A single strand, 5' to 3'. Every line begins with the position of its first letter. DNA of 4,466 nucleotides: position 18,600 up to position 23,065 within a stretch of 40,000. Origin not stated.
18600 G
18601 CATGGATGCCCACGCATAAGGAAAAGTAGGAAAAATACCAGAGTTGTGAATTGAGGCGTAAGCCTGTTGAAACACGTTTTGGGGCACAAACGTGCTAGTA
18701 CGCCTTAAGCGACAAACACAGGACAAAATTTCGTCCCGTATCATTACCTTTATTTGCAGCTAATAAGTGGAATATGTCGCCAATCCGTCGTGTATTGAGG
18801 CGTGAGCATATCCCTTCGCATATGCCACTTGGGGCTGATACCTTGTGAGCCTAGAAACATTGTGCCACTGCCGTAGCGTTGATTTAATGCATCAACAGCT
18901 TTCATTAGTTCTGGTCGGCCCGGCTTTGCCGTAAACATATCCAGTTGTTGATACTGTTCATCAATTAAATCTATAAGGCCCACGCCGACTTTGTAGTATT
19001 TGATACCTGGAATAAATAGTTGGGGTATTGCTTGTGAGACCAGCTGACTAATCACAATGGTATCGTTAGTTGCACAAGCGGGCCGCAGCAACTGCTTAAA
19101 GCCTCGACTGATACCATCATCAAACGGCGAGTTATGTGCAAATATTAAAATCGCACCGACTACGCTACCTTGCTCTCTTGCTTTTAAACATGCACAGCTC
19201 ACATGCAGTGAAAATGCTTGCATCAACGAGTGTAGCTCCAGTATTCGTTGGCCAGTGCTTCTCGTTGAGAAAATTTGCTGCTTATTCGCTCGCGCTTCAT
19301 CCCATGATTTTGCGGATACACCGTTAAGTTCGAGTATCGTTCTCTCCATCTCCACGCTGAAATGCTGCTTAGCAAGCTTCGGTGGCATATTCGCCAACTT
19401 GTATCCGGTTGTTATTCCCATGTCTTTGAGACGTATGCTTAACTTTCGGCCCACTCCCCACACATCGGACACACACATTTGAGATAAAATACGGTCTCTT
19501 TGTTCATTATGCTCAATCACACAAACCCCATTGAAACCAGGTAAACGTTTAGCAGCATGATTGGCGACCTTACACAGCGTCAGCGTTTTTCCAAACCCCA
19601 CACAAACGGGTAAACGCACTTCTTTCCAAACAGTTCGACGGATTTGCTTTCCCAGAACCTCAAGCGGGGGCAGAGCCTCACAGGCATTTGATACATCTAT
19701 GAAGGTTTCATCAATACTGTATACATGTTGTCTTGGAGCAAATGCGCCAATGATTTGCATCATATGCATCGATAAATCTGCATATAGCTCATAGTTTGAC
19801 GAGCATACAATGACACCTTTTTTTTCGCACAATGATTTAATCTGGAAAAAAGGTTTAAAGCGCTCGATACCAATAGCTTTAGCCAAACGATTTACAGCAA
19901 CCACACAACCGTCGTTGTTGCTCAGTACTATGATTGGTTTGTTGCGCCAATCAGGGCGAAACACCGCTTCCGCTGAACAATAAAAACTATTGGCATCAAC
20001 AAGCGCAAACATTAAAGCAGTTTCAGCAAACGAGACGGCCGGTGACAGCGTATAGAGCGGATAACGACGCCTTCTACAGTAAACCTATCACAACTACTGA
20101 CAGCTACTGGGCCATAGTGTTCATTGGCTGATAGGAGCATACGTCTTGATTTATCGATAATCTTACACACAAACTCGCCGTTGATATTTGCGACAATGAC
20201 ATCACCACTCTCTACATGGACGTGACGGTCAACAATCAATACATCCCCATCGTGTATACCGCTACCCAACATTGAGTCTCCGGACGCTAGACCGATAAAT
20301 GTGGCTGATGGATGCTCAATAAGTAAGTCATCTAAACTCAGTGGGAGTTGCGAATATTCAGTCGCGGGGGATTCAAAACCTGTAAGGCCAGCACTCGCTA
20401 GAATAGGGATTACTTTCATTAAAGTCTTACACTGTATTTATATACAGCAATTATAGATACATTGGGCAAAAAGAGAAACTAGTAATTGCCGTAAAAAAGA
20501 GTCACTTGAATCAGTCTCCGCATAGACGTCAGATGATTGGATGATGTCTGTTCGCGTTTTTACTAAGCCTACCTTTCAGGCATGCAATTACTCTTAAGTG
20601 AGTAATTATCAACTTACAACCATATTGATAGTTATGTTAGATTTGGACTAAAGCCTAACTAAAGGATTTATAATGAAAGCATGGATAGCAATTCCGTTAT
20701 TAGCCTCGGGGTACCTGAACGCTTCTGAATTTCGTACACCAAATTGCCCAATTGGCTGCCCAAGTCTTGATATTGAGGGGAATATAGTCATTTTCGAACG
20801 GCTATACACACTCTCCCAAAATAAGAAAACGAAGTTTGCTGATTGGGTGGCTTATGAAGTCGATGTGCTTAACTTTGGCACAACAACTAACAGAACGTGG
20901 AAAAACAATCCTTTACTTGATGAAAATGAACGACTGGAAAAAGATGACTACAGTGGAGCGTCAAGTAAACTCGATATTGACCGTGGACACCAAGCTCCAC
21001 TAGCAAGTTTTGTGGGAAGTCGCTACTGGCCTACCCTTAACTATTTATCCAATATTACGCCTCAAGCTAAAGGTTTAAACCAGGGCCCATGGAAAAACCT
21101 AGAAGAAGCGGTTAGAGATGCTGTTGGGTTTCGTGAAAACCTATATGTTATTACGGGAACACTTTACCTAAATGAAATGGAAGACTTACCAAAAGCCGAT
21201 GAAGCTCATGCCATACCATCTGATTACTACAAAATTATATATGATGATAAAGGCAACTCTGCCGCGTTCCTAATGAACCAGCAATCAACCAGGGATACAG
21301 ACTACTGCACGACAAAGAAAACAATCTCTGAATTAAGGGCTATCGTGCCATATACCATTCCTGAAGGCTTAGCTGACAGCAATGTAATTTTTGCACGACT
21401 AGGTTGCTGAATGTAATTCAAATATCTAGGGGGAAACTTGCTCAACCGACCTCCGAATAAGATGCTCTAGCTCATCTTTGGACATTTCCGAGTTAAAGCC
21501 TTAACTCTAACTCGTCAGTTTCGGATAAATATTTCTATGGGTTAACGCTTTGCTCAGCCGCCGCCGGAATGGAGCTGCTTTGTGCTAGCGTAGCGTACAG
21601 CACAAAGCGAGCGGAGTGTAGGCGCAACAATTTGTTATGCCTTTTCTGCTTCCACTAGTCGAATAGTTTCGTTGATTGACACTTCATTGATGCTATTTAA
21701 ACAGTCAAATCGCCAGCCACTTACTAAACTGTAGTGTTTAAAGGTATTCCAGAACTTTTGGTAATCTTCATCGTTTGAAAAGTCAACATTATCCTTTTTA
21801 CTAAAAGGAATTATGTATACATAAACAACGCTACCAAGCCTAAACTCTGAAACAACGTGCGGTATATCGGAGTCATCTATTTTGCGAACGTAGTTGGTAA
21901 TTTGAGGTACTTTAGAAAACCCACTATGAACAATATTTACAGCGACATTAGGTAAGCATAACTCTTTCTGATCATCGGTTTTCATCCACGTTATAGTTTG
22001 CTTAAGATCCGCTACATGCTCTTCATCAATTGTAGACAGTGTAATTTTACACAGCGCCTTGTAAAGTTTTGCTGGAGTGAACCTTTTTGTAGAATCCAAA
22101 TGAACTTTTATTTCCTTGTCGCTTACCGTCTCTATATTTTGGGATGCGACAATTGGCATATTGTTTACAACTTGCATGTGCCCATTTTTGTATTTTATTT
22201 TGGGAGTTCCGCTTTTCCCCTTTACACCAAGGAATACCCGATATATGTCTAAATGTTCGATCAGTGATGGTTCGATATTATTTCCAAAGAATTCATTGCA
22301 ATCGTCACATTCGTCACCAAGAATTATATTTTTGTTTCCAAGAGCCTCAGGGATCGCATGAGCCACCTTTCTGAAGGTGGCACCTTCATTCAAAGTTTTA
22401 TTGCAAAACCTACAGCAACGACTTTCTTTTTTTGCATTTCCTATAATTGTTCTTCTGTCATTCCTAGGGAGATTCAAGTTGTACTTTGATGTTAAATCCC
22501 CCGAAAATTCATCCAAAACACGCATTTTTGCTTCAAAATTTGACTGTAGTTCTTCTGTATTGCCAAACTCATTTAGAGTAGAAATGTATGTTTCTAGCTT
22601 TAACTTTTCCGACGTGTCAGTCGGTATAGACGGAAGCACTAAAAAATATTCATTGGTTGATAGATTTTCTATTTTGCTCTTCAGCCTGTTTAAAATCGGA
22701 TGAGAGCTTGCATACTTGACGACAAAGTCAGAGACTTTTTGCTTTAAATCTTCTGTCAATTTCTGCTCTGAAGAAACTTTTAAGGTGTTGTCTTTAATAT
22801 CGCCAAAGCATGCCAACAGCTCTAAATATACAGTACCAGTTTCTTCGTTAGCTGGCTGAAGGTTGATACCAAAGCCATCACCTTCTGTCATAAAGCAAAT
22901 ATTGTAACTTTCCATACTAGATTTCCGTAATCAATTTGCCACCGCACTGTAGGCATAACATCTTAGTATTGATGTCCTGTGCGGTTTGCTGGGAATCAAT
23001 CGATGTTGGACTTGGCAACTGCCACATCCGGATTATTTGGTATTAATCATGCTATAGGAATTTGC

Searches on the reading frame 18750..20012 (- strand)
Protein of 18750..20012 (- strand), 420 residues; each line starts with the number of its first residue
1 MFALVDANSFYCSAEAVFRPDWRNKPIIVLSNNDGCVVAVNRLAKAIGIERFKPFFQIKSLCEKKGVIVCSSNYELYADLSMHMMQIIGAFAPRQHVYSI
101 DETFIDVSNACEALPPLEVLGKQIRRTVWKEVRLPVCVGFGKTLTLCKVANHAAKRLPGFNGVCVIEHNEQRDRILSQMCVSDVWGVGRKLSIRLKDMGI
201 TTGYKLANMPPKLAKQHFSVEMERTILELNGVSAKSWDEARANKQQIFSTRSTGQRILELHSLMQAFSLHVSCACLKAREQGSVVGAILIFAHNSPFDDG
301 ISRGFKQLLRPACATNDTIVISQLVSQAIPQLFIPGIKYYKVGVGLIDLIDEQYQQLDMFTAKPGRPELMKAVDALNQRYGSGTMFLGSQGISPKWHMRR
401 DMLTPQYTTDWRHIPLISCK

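Call 10: search_protein_families(library=pfam, proteins=[window:18750-20012:-])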
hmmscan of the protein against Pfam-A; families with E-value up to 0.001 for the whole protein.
window:18750-20012:- (420 aa): 3 families
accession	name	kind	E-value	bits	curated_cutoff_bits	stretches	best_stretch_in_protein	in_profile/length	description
PF00817.25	IMS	-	1.5e-34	119.5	23.2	1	5-151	1-147/148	impB/mucB/samB family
PF13438.11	DUF4113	-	1.1e-22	80.3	24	1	368-416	2-50/51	Domain of unknown function (DUF4113)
PF11799.13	IMS_C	-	5.3e-11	43.3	20.7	1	244-359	1-109/109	impB/mucB/samB family C-terminal domain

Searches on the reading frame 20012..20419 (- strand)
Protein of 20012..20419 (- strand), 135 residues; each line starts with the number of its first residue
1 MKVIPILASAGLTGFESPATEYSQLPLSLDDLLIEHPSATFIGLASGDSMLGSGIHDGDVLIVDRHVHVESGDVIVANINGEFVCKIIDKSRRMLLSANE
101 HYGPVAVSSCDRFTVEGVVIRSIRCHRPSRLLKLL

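Call 10: search_protein_families(library=pfam, proteins=[window:20012-20419:-])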
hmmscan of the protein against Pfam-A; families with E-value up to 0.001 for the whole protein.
window:20012-20419:- (135 aa): 1 family
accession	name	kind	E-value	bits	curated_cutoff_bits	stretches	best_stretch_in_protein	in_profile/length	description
PF00717.28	Peptidase_S24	-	2.8e-20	72.6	23.3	1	14-120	9-116/116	Peptidase S24-like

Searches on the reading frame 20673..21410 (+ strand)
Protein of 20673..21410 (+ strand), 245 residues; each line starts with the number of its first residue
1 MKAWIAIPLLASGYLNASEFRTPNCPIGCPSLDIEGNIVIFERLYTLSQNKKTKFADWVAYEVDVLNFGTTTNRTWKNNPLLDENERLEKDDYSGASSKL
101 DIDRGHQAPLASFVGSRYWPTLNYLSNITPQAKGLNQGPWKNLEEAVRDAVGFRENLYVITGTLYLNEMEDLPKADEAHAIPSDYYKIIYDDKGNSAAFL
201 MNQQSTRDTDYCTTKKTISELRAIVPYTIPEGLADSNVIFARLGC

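Call 10: search_protein_families(library=pfam, proteins=[window:20673-21410:+])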
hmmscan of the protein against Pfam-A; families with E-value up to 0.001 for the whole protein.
window:20673-21410:+ (245 aa): 1 family
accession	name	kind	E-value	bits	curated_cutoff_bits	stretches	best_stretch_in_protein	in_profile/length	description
PF01223.29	Endonuclease_NS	-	1.9e-35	123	23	1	37-234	15-221/223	DNA/RNA non-specific endonuclease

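Call 86: search_protein_families(library=padloc, proteins=[window:20673-21410:+], max_evalue=0.001)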
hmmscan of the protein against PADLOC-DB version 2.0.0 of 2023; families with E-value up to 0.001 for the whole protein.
window:20673-21410:+ (245 aa): 0 families

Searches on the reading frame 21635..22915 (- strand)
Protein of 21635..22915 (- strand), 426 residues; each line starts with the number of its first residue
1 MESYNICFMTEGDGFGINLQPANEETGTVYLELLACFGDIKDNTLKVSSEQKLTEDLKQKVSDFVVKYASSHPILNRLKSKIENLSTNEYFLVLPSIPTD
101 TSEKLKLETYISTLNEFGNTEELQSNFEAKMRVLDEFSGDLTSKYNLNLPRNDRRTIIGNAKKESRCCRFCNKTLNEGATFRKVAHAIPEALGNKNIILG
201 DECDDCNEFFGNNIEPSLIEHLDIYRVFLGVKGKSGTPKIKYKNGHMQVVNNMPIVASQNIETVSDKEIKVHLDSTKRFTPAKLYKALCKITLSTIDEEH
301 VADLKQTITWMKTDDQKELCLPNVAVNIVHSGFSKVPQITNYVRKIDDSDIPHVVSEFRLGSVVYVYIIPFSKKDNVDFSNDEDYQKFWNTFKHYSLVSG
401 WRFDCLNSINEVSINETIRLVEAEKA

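Call 10: search_protein_families(library=pfam, proteins=[window:21635-22915:-])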
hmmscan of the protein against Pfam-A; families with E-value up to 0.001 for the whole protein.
window:21635-22915:- (426 aa): 1 family
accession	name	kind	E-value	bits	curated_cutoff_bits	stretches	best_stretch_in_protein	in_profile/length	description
PF14279.12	HNH_5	-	7.9e-10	39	27.5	1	168-222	1-55/56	HNH endonuclease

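Call 86: search_protein_families(library=padloc, proteins=[window:21635-22915:-], max_evalue=0.001)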
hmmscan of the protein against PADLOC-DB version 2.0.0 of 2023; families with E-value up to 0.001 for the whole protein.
window:21635-22915:- (426 aa): 0 families
